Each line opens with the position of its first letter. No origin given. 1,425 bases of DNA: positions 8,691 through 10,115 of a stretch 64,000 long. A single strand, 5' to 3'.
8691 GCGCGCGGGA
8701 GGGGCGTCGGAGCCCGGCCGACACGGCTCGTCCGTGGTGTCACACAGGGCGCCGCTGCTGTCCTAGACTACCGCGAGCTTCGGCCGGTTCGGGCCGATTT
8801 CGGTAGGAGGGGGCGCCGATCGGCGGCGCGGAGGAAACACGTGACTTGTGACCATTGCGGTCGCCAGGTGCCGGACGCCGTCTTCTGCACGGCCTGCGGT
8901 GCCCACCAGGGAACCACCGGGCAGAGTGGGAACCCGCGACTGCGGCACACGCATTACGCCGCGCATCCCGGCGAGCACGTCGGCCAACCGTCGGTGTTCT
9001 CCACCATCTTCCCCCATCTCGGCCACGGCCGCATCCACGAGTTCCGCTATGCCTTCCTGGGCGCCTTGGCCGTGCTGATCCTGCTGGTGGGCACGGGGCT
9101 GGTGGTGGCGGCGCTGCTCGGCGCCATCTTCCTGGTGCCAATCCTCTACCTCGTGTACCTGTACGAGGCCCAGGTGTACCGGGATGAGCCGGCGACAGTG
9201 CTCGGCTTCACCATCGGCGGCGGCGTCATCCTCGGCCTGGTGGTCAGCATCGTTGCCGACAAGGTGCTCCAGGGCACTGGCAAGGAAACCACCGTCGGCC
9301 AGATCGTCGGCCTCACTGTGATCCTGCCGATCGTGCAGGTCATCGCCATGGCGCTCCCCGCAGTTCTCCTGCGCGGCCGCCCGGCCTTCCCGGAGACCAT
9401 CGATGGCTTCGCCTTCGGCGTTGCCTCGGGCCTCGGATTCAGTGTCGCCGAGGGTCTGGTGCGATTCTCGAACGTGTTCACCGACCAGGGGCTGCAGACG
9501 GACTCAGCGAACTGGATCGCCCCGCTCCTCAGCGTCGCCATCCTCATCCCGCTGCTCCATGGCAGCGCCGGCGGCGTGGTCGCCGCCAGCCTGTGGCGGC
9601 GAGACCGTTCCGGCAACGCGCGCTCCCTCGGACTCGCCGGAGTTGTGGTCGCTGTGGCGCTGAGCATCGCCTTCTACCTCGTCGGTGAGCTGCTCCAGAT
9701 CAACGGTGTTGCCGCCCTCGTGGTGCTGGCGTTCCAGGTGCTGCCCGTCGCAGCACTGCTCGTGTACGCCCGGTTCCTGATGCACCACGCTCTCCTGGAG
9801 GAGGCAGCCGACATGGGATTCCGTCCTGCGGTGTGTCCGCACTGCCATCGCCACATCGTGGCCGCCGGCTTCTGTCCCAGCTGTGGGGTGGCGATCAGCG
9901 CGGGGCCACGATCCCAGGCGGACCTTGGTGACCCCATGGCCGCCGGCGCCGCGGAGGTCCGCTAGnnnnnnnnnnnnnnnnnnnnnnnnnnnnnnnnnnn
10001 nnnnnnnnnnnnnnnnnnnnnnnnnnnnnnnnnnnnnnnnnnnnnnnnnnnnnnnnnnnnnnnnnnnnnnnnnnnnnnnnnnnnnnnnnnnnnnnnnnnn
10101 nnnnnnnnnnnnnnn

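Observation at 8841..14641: Two tandem, translationally coupled modules of a zinc-ribbon PrsW-family-like membrane protein plus a zinc-ribbon single-pass membrane partner, with a lipoprotein sedolisin between them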

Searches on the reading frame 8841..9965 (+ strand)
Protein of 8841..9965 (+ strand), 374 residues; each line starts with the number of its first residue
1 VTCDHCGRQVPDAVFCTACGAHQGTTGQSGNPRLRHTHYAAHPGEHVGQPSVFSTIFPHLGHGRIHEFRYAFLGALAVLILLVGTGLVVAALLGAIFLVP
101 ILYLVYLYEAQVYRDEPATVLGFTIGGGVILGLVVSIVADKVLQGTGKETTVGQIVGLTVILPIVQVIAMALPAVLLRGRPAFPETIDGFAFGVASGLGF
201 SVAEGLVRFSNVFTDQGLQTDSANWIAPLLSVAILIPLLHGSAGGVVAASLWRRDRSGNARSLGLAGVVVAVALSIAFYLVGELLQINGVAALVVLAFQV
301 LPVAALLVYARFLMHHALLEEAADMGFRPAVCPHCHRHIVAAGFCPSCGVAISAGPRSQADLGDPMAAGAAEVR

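Call 7: search_protein_families(library=pfam, proteins=[window:8841-9965:+], max_evalue=0.1)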
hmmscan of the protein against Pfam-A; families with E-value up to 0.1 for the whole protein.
window:8841-9965:+ (374 aa): 8 families
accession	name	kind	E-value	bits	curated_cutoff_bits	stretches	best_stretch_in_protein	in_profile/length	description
PF13367.11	PrsW-protease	-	3e-10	40.4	23.5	1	116-297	1-187/196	PrsW family intramembrane metalloprotease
PF12773.13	DZR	-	0.00021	21.8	27.3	1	330-349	25-45/45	Double zinc ribbon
PF07191.17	Zn_ribbon_6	-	0.0057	17.1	25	0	328-352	15-39/67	Double zinc ribbon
PF13240.11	Zn_Ribbon_1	-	0.0084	16.3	25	1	3-21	2-21/23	zinc-ribbon domain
PF13248.11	Zn_ribbon_3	-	0.017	15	27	1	2-21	4-24/26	zinc-ribbon domain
PF18912.6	DZR_2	-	0.025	14.9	27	0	330-353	22-47/56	Double zinc ribbon domain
PF17032.10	Zn_ribbon_15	-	0.064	14.5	28.9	0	330-349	53-73/73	zinc-ribbon family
PF17369.7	DUF5391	-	0.095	13.3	25.7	1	247-300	26-81/135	Family of unknown function (DUF5391)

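Call 8: search_protein_families(library=ncbifam, proteins=[window:8841-9965:+], max_evalue=0.1)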
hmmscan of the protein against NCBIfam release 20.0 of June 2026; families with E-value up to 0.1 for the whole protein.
window:8841-9965:+ (374 aa): 0 families

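Call 15: find_homologous_proteins(query=window:8841-9965:+)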
Query window:8841-9965:+ (374 aa): 918 proteins with E <= 0.001 among 8000 candidates; the best 120 are listed.
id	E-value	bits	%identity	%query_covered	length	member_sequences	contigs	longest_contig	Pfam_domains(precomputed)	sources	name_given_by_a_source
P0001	3.1e-231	785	100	98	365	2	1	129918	PF13367.12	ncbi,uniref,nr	ncbi:MAG: PrsW family intramembrane metalloprotease [Candidatus Dormibacteraeota bacterium]|uniref:P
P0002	8.0e-208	708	86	99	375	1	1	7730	PF13367.12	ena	-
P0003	1.5e-200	684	84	99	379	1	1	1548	PF13367.12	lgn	-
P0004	1.6e-189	648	79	97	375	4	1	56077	PF13240.12,PF13367.12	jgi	jgi:RsiW-degrading membrane proteinase PrsW (M82 family)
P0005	4.4e-185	633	77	98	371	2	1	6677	PF13367.12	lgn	-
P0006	3.4e-184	630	79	97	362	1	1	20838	PF13367.12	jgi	jgi:RsiW-degrading membrane proteinase PrsW (M82 family)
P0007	8.6e-184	629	77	98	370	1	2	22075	PF13367.12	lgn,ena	-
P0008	7.1e-182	623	78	97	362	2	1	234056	PF13367.12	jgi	jgi:RsiW-degrading membrane proteinase PrsW (M82 family)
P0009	1.5e-181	622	76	99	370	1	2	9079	PF13367.12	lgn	-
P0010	7.2e-178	610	74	98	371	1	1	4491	PF13367.12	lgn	-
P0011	3.6e-172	591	74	95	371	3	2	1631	PF13367.12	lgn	-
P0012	4.4e-149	515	64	95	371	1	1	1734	PF13367.12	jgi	jgi:RsiW-degrading membrane proteinase PrsW (M82 family)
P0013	1.4e-148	513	65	94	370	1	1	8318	-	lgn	-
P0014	2.0e-147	509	60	96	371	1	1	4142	PF13367.12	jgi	jgi:RsiW-degrading membrane proteinase PrsW (M82 family)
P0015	5.7e-147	508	62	96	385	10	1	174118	PF13367.12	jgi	jgi:RsiW-degrading membrane proteinase PrsW (M82 family)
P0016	1.3e-146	507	63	96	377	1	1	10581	PF13367.12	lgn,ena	-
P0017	6.4e-144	498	62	95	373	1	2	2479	PF13367.12,PF27116.1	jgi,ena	-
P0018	1.6e-141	490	62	94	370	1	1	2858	PF13367.12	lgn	-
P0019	2.0e-141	490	61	96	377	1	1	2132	PF13367.12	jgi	jgi:RsiW-degrading membrane proteinase PrsW (M82 family)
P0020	2.9e-141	489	59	99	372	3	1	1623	PF13367.12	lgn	-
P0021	7.7e-141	488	61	96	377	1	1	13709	PF13367.12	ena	-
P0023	1.6e-140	487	60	98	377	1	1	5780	PF13240.12,PF13367.12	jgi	jgi:RsiW-degrading membrane proteinase PrsW (M82 family)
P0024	2.1e-140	486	59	99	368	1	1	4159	PF13367.12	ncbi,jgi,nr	ncbi:MAG TPA: PrsW family intramembrane metalloprotease [Dehalococcoidia bacterium]|nr:PrsW family i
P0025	2.5e-140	486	62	96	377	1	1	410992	PF13240.12,PF13367.12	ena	-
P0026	2.8e-140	486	59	99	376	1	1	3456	PF13367.12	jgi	jgi:RsiW-degrading membrane proteinase PrsW (M82 family)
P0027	7.4e-140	485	60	98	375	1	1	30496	PF13240.12,PF13367.12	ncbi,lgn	-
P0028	1.9e-139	483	61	95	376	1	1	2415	PF13367.12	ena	-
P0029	2.7e-139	483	62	93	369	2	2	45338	PF13367.12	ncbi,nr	ncbi:MAG: PrsW family intramembrane metalloprotease [Candidatus Dormibacteraeota bacterium]|nr:PrsW 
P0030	4.1e-139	482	61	95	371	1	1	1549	PF13367.12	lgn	-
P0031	6.9e-139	481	58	96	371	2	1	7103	PF13367.12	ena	-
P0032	8.2e-139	481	59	99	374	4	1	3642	PF13367.12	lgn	-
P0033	8.4e-139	481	58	99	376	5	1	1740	PF13240.12,PF13367.12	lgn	-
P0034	1.2e-138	481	60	96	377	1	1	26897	PF13367.12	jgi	jgi:RsiW-degrading membrane proteinase PrsW (M82 family)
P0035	1.3e-138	480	59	99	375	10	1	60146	PF13240.12,PF13367.12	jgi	jgi:RsiW-degrading membrane proteinase PrsW (M82 family)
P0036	1.7e-138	480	60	96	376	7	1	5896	PF13240.12,PF13367.12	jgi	jgi:RsiW-degrading membrane proteinase PrsW (M82 family)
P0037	2.3e-138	480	59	99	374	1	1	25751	PF13367.12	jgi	jgi:RsiW-degrading membrane proteinase PrsW (M82 family)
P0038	2.5e-138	480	59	96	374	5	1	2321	PF13240.12,PF13367.12,PF27116.1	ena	-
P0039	1.1e-137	477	59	99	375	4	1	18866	PF13240.12,PF13367.12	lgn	-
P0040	1.3e-137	477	59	97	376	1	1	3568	PF13240.12,PF13367.12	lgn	-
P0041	2.2e-137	476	57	99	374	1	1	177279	PF13367.12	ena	-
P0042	3.4e-137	476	59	96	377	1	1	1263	PF13367.12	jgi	-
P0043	4.3e-137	475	59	96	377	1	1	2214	PF13367.12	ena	-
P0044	4.8e-137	475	59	96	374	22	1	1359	PF13367.12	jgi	jgi:RsiW-degrading membrane proteinase PrsW (M82 family)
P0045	1.0e-136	474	58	99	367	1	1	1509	PF13367.12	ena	-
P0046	4.3e-136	472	59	96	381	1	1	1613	PF13367.12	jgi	jgi:RsiW-degrading membrane proteinase PrsW (M82 family)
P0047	5.8e-136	472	59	96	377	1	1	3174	PF13240.12,PF13367.12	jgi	jgi:RsiW-degrading membrane proteinase PrsW (M82 family)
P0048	1.2e-135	471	59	96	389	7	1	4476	PF13367.12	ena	-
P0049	8.1e-135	468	59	94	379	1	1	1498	PF13367.12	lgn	-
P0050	1.4e-134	467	57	98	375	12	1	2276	PF13240.12,PF13367.12,PF12773.14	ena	-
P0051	2.3e-134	466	57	99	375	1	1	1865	PF13367.12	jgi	-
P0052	2.7e-134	466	59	96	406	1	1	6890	PF13367.12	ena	-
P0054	3.5e-134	466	57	98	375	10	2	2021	PF13240.12,PF13367.12,PF12773.14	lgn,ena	-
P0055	4.2e-134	466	58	96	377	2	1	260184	PF13240.12,PF13367.12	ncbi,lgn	-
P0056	5.3e-134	465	57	99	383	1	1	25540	PF13367.12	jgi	jgi:RsiW-degrading membrane proteinase PrsW (M82 family)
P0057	2.2e-133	463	57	98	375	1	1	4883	PF13240.12,PF13367.12,PF12773.14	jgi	jgi:RsiW-degrading membrane proteinase PrsW (M82 family)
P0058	3.9e-133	462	59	95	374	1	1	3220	PF13240.12,PF13367.12,PF12773.14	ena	-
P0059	8.0e-133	461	56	97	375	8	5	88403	PF13240.12,PF13367.12,PF12773.14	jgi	-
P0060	3.8e-132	459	57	96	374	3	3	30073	PF13367.12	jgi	jgi:RsiW-degrading membrane proteinase PrsW (M82 family)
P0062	7.7e-130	452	57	98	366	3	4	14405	PF13367.12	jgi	jgi:RsiW-degrading membrane proteinase PrsW (M82 family)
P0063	8.3e-129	448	65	85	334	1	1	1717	PF13367.12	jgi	jgi:RsiW-degrading membrane proteinase PrsW (M82 family)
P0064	2.1e-127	444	54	98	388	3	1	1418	PF13367.12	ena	-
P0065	3.5e-126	439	58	93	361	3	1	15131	PF13367.12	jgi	jgi:RsiW-degrading membrane proteinase PrsW (M82 family)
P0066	6.5e-126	439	52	99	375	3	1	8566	PF13240.12,PF13367.12,PF12773.14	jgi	jgi:hypothetical protein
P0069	2.6e-124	433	54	95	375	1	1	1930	PF13240.12,PF13367.12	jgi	jgi:RsiW-degrading membrane proteinase PrsW (M82 family)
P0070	8.9e-124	432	52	99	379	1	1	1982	PF13367.12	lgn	-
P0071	1.3e-123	431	56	93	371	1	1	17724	PF13367.12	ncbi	ncbi:MAG: PrsW family glutamic-type intramembrane protease [Candidatus Dormibacteria bacterium]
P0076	9.2e-122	425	51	100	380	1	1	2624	PF13367.12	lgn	-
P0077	1.1e-121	425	54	96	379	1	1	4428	PF13367.12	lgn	-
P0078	1.3e-121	424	53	99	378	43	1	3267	PF13367.12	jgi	jgi:RsiW-degrading membrane proteinase PrsW (M82 family)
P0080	9.4e-121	422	52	99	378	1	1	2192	PF13367.12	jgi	jgi:RsiW-degrading membrane proteinase PrsW (M82 family)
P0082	1.1e-120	421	54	99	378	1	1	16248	PF13367.12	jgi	-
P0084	1.5e-120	421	51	99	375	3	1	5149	PF13367.12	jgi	jgi:RsiW-degrading membrane proteinase PrsW (M82 family)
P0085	1.7e-120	421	52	99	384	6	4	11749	PF13367.12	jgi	jgi:RsiW-degrading membrane proteinase PrsW (M82 family)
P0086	1.8e-120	421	54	98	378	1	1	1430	PF13367.12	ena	-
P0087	2.0e-120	421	54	98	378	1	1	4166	PF13367.12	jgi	jgi:hypothetical protein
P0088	2.6e-120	420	53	95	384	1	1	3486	PF13367.12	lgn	-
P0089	3.2e-120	420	51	98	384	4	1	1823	PF13367.12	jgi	jgi:hypothetical protein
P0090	3.9e-120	420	51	99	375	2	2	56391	PF13367.12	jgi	jgi:RsiW-degrading membrane proteinase PrsW (M82 family)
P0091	4.2e-120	420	52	96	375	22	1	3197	PF13240.12,PF13367.12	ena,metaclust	metaclust:\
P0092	4.7e-120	419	51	100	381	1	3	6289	PF13367.12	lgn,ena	-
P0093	4.7e-120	419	53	96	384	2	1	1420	PF13367.12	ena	-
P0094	5.6e-120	419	53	98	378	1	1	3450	PF13367.12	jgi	jgi:protease prsW family protein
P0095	9.9e-120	418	70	70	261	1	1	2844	PF13367.12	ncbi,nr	ncbi:MAG TPA: PrsW family glutamic-type intramembrane protease, partial [Pseudonocardiaceae bacteriu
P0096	1.1e-119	418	53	95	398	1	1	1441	PF13367.12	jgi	jgi:hypothetical protein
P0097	1.3e-119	418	53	98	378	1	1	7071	PF13367.12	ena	-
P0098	1.5e-119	418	53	98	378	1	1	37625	PF13367.12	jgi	jgi:RsiW-degrading membrane proteinase PrsW (M82 family)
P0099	1.8e-119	417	52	100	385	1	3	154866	PF13367.12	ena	-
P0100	1.9e-119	417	53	99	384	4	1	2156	PF13367.12,PF13248.12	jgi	jgi:RsiW-degrading membrane proteinase PrsW (M82 family)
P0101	2.6e-119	417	54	99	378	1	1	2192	PF13367.12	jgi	jgi:PrsW family intramembrane metalloprotease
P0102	3.1e-119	417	53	96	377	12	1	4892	PF13367.12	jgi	-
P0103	3.3e-119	417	52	99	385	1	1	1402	PF13367.12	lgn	-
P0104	3.7e-119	416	53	98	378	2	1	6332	PF13367.12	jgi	jgi:hypothetical protein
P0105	4.1e-119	416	53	98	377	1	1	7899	PF13367.12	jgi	jgi:RsiW-degrading membrane proteinase PrsW (M82 family)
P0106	4.1e-119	416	52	99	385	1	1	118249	PF13367.12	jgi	-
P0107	4.3e-119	416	52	99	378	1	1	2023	PF13367.12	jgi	jgi:hypothetical protein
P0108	5.6e-119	416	52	99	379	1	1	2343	PF13367.12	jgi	jgi:RsiW-degrading membrane proteinase PrsW (M82 family)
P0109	6.6e-119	416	48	98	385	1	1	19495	PF13367.12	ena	-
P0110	6.6e-119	416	51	99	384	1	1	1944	PF13367.12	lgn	-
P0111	7.5e-119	415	53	99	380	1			PF13367.12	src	-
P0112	9.1e-119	415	51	99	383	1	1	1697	PF13367.12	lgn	-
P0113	9.9e-119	415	53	98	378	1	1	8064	PF13367.12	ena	-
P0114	1.1e-118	415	54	100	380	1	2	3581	PF13367.12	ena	-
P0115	1.2e-118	415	54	99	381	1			PF13367.12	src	-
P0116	1.3e-118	415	56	95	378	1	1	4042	PF13367.12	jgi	jgi:PrsW family intramembrane metalloprotease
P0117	1.3e-118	415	51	96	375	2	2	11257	PF13367.12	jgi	jgi:RsiW-degrading membrane proteinase PrsW (M82 family)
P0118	1.7e-118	414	52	95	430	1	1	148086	PF13367.12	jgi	jgi:hypothetical protein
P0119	1.7e-118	414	51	97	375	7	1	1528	PF13367.12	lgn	-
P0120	1.8e-118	414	52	98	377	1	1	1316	PF13367.12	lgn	-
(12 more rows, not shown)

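Call 16: search_solved_structures(query=window:8841-9965:+, max_evalue=10)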
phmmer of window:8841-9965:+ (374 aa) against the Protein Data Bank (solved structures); distinct sequences matched with E-value up to 10: 4.
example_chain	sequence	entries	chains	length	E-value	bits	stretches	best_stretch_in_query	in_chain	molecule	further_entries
6ic4_G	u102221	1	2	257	0.041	16.4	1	71-177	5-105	ABC transporter permease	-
6z5u_A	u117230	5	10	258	0.041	16.4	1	71-177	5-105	ABC transporter permease | Intermembrane phospholipid transport system permease protein MlaE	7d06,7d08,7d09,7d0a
6hzj_A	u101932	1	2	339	0.47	12.9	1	184-268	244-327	Probable peptidoglycan D,D-transpeptidase PenA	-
3eqv_A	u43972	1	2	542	1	11.8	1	184-268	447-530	Penicillin-binding protein 2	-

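Call 23: find_related_loci(query=A1, collection=genome_contigs, flank=10000)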
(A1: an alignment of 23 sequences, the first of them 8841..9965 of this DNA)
Query A1 (374 aa) in genome_contigs; peptide patterns used: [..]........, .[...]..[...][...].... (x = any residue, [..] = any of these).
241 stretches matched a pattern; 196 encode a relative of the query (tblastn E <= 1e-3); the best 80 are kept; 80 distinct loci.
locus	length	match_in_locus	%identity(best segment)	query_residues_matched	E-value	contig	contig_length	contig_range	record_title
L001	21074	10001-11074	61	1-359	3e-144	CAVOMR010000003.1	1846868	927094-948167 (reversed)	MAG: Candidatus Dormibacteraeota bacterium isolate MFD00008.bin.2.5 genome assembly, contig: contig_32183, whole genome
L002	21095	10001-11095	56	1-365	5e-143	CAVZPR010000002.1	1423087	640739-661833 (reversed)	MAG: Candidatus Dormibacteraeota bacterium isolate MFD09603.bin.2.40 genome assembly, contig: contig_18431, whole genome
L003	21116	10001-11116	58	1-372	2e-140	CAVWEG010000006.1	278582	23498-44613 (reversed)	MAG: Candidatus Dormibacteraeota bacterium isolate MFD09671.bin.2.25 genome assembly, contig: contig_57117, whole genome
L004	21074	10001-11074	60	1-359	3e-140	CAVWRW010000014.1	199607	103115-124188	MAG: Candidatus Dormibacteraeota bacterium isolate MFD01213.bin.2.121 genome assembly, contig: contig_38596, whole genom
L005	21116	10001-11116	56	1-372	4e-138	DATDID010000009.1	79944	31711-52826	MAG TPA_asm: Candidatus Dormiibacterota bacterium isolate SMAG_U295 k141_1542001, whole genome shotgun sequence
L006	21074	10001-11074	58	1-359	1e-137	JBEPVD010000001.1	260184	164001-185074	MAG: Candidatus Dormiibacterota bacterium isolate 22E.metabat2_refined.090 NODE_20_length_260184_cov_9.625809, whole gen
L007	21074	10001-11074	58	1-359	2e-137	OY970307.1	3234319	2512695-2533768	MAG: Candidatus Dormibacteraeota bacterium isolate MFD04463.bin.c.11 genome assembly, chromosome: 1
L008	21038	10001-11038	61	1-349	1e-139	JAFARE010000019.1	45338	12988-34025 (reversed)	MAG: Candidatus Dormiibacterota bacterium isolate CP_BM_ER_82 BM_ER_k147_3499611, whole genome shotgun sequence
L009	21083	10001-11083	53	1-362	3e-127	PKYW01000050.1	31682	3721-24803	MAG: Candidatus Dormiibacterota bacterium isolate palsa_857 73.20120500_P15.8_contig_1947, whole genome shotgun sequence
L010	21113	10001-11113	53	1-368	4e-124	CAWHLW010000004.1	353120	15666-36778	MAG: Candidatus Dormibacteraeota bacterium isolate MFD00731.bin.2.132 genome assembly, contig: contig_23832, whole genom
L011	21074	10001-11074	52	1-359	3e-124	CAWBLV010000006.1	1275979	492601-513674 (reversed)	MAG: Candidatus Dormibacteraeota bacterium isolate MFD05705.bin.2.4 genome assembly, contig: contig_5707, whole genome s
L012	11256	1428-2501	52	1-359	1e-123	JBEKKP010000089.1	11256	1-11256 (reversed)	MAG: Candidatus Dormibacteria bacterium isolate SPRUCE 34 SPRUCE_34_89, whole genome shotgun sequence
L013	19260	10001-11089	54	1-356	1e-121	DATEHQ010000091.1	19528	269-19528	MAG TPA_asm: Candidatus Dormiibacterota bacterium isolate SMAG_U8815 k141_1492525, whole genome shotgun sequence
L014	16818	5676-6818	51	3-372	4e-121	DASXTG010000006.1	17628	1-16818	MAG TPA_asm: Candidatus Dormiibacterota bacterium isolate SMAG_U4686 k141_2566064, whole genome shotgun sequence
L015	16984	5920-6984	57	1-357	2e-120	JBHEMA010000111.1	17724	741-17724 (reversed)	MAG: Candidatus Dormibacteria bacterium isolate S2_bin.43.orig S2_k141_752680, whole genome shotgun sequence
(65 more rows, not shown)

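Call 50: predict_structure(alignment_id=A4)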
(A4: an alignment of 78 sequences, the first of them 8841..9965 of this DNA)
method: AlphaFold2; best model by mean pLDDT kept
length: 374 residues; sequences in the alignment: 78
mean_pLDDT: 79.8   pTM: 0.78
mean pLDDT of the five models: 79.8, 78.7, 78.7, 78.2, 77.4
residues with pLDDT >= 90: 179; 70-90: 97; 50-70: 45; < 50: 53
segments of 3 or more residues with pLDDT < 50: 12-14, 20-48, 356-374
pLDDT, mean of each block of 10 residues (from residue 1): 60 48 40 41 45 72 78 94 93 95 86 79 96 96 72 90 98 95 87 97 96 83 87 96 97 80 93 98 95 96 96 84 74 73 66 54 43 36
secondary structure, 60 per line:
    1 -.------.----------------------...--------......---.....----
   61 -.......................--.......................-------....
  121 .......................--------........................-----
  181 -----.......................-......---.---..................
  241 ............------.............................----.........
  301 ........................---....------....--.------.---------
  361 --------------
elements in order: H43-48 H52-56 H62-84 H88-109 H117-143 H152-175 H186-208 H210-215 H223-252 H259-287 H292-324 E328-331 E338-341
